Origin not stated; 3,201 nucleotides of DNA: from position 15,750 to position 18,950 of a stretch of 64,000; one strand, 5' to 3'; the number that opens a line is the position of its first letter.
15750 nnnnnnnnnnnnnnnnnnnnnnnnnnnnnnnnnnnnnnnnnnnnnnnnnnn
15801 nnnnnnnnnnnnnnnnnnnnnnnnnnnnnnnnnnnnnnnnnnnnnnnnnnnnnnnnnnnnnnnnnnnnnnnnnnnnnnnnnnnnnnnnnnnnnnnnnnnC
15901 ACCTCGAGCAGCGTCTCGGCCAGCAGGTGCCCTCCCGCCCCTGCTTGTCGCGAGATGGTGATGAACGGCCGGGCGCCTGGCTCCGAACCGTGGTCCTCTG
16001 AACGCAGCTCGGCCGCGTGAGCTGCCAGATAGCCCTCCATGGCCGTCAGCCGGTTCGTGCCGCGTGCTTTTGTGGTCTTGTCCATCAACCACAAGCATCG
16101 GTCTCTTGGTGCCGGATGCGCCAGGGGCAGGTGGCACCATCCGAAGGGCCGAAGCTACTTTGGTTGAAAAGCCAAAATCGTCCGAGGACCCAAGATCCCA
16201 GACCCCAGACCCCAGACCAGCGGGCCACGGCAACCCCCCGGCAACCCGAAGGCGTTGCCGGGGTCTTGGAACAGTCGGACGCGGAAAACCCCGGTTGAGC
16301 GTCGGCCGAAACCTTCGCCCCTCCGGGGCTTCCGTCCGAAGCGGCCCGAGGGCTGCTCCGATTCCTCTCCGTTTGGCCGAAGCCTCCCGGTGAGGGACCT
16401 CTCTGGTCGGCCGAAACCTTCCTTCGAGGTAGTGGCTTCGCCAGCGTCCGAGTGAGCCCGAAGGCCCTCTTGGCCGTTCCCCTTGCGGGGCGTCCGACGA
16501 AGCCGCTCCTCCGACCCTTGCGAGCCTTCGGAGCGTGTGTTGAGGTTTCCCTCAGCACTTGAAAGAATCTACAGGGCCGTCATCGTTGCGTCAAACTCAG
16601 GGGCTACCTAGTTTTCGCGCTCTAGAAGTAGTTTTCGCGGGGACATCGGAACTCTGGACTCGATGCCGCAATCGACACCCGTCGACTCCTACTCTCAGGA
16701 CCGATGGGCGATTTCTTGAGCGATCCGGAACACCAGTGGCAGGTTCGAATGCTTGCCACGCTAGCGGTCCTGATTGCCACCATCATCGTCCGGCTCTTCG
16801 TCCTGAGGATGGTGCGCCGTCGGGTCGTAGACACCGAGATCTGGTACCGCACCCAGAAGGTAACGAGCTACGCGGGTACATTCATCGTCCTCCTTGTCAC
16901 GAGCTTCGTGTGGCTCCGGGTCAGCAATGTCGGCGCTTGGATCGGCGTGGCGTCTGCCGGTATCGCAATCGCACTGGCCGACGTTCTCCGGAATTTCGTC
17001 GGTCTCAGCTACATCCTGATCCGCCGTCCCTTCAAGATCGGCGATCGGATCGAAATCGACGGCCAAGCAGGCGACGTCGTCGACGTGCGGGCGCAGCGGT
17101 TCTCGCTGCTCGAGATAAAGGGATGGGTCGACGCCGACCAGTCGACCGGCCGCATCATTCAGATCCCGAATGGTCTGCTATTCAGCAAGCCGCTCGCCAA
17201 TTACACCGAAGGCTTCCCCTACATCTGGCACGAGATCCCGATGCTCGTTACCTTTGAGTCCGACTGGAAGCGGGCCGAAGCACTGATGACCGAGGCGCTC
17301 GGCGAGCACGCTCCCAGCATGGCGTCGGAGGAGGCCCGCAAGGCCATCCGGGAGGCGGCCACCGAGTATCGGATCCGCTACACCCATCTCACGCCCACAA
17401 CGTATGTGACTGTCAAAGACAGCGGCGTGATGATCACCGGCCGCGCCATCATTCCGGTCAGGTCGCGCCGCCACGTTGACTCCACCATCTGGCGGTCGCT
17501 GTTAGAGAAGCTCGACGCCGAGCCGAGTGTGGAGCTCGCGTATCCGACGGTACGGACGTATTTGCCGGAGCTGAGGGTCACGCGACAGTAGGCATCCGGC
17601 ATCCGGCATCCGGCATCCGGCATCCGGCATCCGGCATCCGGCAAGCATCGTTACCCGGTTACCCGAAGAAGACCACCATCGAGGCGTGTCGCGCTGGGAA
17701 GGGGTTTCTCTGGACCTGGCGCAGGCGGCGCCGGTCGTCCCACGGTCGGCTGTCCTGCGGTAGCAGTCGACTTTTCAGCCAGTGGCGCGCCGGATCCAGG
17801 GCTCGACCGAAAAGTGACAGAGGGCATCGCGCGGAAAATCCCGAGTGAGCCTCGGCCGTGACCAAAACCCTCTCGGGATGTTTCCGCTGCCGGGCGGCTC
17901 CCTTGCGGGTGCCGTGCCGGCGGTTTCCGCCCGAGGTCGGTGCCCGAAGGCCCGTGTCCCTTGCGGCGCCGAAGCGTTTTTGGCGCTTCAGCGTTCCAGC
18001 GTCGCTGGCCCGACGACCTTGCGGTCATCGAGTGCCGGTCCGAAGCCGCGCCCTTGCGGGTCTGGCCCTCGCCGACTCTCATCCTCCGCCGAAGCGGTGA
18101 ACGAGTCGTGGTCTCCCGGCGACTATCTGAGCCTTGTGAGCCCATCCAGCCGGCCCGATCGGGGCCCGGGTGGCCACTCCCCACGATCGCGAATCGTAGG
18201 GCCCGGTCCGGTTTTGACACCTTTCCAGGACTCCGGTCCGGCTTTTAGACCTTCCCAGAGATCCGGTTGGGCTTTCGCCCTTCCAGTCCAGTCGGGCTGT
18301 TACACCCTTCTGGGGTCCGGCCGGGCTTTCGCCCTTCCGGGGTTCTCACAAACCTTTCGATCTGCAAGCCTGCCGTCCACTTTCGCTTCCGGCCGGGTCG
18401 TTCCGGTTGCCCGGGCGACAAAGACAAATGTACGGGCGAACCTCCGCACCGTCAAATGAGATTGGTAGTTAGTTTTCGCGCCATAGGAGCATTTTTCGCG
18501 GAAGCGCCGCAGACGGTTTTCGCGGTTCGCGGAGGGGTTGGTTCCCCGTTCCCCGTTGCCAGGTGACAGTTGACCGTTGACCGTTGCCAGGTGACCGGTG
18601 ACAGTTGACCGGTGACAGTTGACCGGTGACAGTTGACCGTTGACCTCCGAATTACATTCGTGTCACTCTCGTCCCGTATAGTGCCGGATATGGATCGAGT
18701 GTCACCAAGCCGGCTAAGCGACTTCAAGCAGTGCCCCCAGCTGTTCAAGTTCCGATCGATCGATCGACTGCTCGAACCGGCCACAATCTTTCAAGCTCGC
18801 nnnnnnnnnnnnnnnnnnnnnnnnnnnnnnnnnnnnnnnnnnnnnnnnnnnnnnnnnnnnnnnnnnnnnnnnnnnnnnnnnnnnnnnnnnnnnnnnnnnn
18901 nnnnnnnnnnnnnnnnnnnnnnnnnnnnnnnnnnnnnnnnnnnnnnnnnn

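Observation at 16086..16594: Second copy of the same promoter and hairpin-RNA architecture, here acting as a ~465-nt leader of a cytidylate-kinase-like operon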

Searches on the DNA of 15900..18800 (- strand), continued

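Call 38: search_with_rna_model(model_id=R1, source=L009, max_evalue=0.01, show_alignments=1)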
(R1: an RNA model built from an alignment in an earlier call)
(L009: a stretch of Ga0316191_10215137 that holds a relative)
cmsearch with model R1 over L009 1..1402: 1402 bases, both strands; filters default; matches with E-value up to 0.01: 1.
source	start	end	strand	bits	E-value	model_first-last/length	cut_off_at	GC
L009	932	1228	-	53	4e-19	1-278/278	no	0.64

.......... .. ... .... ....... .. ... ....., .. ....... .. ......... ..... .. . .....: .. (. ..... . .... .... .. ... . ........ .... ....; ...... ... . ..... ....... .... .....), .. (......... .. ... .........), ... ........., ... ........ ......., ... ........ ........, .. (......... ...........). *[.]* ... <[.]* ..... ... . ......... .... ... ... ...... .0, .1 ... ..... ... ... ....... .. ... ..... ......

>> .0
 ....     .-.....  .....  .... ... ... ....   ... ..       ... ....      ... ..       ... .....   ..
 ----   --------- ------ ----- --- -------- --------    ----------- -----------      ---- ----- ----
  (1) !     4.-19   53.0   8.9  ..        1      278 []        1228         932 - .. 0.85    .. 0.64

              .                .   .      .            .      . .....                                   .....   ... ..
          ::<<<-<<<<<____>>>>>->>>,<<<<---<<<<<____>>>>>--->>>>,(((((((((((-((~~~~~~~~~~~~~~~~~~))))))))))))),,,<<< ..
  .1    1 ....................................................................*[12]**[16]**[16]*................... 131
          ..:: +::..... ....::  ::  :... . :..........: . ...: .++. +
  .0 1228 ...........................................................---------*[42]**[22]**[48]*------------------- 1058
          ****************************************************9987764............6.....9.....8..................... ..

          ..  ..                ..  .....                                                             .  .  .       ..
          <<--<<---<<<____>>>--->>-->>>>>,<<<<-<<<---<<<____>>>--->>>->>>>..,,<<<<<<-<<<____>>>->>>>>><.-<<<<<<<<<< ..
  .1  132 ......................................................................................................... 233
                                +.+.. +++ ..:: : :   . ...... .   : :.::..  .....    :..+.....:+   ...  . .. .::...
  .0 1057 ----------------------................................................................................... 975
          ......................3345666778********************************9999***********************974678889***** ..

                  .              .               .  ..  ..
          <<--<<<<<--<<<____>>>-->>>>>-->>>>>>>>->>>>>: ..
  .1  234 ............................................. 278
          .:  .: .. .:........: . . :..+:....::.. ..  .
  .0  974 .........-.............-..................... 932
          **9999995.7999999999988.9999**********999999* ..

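Call 41: search_with_rna_model(model_id=R1, sources=[window, L002, L008, L009, L010, L011, L014, L016, L017, L019, L020, L013], max_evalue=0.00001, make_alignment=true)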
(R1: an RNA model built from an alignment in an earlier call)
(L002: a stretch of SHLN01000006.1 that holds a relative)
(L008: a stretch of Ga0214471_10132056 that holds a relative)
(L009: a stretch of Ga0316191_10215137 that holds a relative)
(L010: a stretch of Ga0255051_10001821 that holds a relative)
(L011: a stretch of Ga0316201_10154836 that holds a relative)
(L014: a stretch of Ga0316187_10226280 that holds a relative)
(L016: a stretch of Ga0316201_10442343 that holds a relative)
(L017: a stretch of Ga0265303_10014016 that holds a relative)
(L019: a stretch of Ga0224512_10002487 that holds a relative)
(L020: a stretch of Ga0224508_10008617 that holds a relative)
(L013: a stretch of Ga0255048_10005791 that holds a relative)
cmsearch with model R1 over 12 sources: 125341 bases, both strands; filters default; matches with E-value up to 0.00001: 20.
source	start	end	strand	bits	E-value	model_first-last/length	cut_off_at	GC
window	16280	16560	-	312.9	1.2e-108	1-278/278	no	0.67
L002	9584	9861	+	311.5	3.6e-108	1-278/278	no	0.69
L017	2288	2568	+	310.9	6e-108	1-278/278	no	0.67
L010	494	808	+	286.2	3e-99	1-278/278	no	0.69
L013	5694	6008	+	286.2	3e-99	1-278/278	no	0.69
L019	9170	9415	-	262.6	5.9e-91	1-278/278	no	0.69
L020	135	378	-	242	1.1e-83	1-278/278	no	0.64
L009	932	1228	-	53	3.5e-17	1-278/278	no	0.64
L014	988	1284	+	53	3.5e-17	1-278/278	no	0.64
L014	6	218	+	39.3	2.3e-12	1-278/278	no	0.71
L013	3323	3526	+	34.2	1.4e-10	1-278/278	no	0.65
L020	2687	2889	-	33.6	2.3e-10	1-278/278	no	0.63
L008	811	1044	+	32.3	6.4e-10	1-278/278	no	0.67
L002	8039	8241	+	31.2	1.6e-09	1-278/278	no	0.67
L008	448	609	+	30.6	2.5e-09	126-277/278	no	0.7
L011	666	872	+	26.5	7.3e-08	1-278/278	no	0.67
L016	232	432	-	24.6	3.4e-07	1-278/278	no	0.68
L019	13030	13233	-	24.4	3.9e-07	1-278/278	no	0.68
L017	956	1010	+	24.2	4.6e-07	224-276/278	no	0.6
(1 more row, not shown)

Alignment A2: 20 matches aligned to the model, 561 columns, each read 5' to 3' on its own strand. Consensus structure (alignment columns), stored with it:
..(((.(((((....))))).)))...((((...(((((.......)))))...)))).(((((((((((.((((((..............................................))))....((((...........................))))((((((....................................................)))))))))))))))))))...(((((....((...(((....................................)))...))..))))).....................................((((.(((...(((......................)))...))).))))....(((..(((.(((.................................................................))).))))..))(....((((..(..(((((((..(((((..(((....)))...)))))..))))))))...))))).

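Call 53: search_with_rna_model(model_id=R1, sources=[L022, L023, L024, L025], max_evalue=0.01)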
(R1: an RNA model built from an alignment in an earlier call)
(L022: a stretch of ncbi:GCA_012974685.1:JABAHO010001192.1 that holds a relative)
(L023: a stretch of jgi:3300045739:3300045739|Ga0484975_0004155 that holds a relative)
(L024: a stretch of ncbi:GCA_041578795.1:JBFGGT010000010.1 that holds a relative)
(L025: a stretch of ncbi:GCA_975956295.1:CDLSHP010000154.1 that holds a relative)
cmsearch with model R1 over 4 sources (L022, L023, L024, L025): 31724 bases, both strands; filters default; matches with E-value up to 0.01: 5.
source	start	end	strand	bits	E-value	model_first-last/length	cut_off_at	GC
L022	3628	3870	-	191.8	1.3e-66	1-278/278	no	0.64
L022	4955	5150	-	47.8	6e-16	1-278/278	no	0.62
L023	2478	2533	-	36.1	7.6e-12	222-277/278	no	0.68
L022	3630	3682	+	16.4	6.5e-05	224-276/278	no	0.68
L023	1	54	-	14.8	0.00024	1-50/278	3'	0.63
